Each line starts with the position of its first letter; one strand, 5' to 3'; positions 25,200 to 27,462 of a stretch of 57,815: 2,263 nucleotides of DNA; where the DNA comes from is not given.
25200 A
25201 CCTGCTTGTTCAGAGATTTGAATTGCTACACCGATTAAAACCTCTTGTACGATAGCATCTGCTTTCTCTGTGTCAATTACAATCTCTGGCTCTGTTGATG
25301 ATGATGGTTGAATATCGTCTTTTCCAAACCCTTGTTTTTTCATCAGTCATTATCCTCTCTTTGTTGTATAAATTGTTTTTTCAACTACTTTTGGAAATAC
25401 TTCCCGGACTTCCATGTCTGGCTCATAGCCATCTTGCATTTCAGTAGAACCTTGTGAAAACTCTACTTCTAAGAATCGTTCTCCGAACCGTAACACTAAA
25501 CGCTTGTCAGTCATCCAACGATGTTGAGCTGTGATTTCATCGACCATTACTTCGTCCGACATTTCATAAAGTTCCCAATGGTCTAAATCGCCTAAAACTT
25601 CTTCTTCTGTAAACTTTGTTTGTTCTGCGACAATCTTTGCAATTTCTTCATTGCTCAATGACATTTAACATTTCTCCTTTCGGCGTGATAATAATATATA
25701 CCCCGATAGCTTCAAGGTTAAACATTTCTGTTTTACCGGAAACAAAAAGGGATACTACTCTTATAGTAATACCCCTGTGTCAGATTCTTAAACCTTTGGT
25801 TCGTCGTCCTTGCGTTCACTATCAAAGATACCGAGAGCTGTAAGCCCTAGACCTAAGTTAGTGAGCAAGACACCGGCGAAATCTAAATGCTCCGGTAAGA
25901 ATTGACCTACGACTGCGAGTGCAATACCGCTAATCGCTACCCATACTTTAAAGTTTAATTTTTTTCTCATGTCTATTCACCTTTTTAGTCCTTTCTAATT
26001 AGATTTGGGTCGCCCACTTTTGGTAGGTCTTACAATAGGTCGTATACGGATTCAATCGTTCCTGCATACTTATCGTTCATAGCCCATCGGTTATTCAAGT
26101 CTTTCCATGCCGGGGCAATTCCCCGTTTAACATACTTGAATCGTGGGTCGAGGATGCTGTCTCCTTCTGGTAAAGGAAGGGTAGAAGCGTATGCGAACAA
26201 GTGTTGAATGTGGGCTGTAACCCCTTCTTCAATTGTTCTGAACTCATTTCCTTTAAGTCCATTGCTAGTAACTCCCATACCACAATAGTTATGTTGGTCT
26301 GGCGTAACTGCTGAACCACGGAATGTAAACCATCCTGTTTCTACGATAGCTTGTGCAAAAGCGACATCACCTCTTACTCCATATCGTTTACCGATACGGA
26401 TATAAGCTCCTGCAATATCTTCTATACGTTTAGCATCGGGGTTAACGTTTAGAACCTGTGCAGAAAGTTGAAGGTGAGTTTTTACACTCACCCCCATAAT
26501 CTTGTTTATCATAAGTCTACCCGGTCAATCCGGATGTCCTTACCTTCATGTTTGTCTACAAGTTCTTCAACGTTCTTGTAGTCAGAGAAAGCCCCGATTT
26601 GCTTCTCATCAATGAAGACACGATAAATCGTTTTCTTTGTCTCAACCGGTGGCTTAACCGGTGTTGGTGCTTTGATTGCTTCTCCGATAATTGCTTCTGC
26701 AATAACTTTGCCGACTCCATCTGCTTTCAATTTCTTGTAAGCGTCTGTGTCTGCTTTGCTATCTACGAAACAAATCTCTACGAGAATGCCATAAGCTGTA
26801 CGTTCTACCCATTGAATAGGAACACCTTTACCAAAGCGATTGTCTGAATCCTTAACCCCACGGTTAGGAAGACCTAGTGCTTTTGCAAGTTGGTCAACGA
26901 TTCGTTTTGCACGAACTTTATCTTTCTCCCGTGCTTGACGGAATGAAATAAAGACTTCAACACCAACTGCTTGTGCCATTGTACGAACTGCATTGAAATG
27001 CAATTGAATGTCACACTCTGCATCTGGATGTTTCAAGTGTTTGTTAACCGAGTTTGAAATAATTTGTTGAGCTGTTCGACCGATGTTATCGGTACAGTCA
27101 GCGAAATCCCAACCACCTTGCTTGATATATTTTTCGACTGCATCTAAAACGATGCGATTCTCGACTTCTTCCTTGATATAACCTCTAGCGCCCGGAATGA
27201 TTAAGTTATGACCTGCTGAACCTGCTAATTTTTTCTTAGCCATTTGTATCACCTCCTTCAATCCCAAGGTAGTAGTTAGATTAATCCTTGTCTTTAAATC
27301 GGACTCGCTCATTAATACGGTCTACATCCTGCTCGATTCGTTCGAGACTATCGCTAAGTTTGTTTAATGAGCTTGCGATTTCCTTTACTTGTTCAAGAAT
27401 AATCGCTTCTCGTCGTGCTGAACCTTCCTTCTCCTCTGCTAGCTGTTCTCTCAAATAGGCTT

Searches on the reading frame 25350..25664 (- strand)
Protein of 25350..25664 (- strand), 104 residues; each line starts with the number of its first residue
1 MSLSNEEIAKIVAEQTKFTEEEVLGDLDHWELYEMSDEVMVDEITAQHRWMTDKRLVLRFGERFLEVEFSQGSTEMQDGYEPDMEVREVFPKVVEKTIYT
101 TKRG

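Call 44: search_protein_families(library=phrogs, proteins=[window:25350-25664:-], max_evalue=0.0001)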
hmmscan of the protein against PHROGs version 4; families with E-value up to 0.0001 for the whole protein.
window:25350-25664:- (104 aa): 1 family
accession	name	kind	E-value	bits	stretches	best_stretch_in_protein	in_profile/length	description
phrog_6343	-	unknown function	3.3e-09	38.1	1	33-102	28-106/109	-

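Call 88: search_protein_families(library=pfam, proteins=[window:25350-25664:-], max_evalue=0.01)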
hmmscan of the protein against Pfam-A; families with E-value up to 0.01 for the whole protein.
window:25350-25664:- (104 aa): 0 families

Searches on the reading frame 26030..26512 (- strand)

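Call 46: search_protein_families(library=phrogs, proteins=[window:26030-26512:-], max_evalue=0.0001)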
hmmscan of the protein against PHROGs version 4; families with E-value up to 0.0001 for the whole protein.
window:26030-26512:- (160 aa): 3 families
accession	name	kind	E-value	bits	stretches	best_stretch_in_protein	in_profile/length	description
phrog_8124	-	lysis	1.9e-31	110.3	1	5-153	3-171/205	endolysin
phrog_435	-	lysis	5.2e-19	69.6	1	33-158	327-445/556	endolysin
phrog_15001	-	lysis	7.2e-07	29.6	1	35-140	257-347/367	endolysin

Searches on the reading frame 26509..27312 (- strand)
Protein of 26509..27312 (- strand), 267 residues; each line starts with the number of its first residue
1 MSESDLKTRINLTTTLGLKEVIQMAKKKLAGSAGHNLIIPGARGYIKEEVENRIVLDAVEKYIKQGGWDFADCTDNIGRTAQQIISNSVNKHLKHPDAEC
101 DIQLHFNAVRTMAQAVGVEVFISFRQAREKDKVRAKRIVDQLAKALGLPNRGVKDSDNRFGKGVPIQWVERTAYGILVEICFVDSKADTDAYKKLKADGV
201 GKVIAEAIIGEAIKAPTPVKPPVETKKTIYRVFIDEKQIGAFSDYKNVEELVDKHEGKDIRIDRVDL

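Call 46: search_protein_families(library=phrogs, proteins=[window:26509-27312:-], max_evalue=0.0001)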
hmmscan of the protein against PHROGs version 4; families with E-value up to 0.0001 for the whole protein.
window:26509-27312:- (267 aa): 5 families
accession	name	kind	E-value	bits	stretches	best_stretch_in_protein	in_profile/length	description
phrog_435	-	lysis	5.5e-49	168.6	1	16-258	102-334/556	endolysin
phrog_12727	-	lysis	6.5e-23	82.6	1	27-215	163-345/393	endolysin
phrog_489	-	lysis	5e-15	56.3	1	15-229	156-368/459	endolysin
phrog_2742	-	lysis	1.6e-14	55.1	1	98-253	76-233/318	endolysin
phrog_13214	-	unknown function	1.9e-06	28.6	1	166-190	29-54/55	-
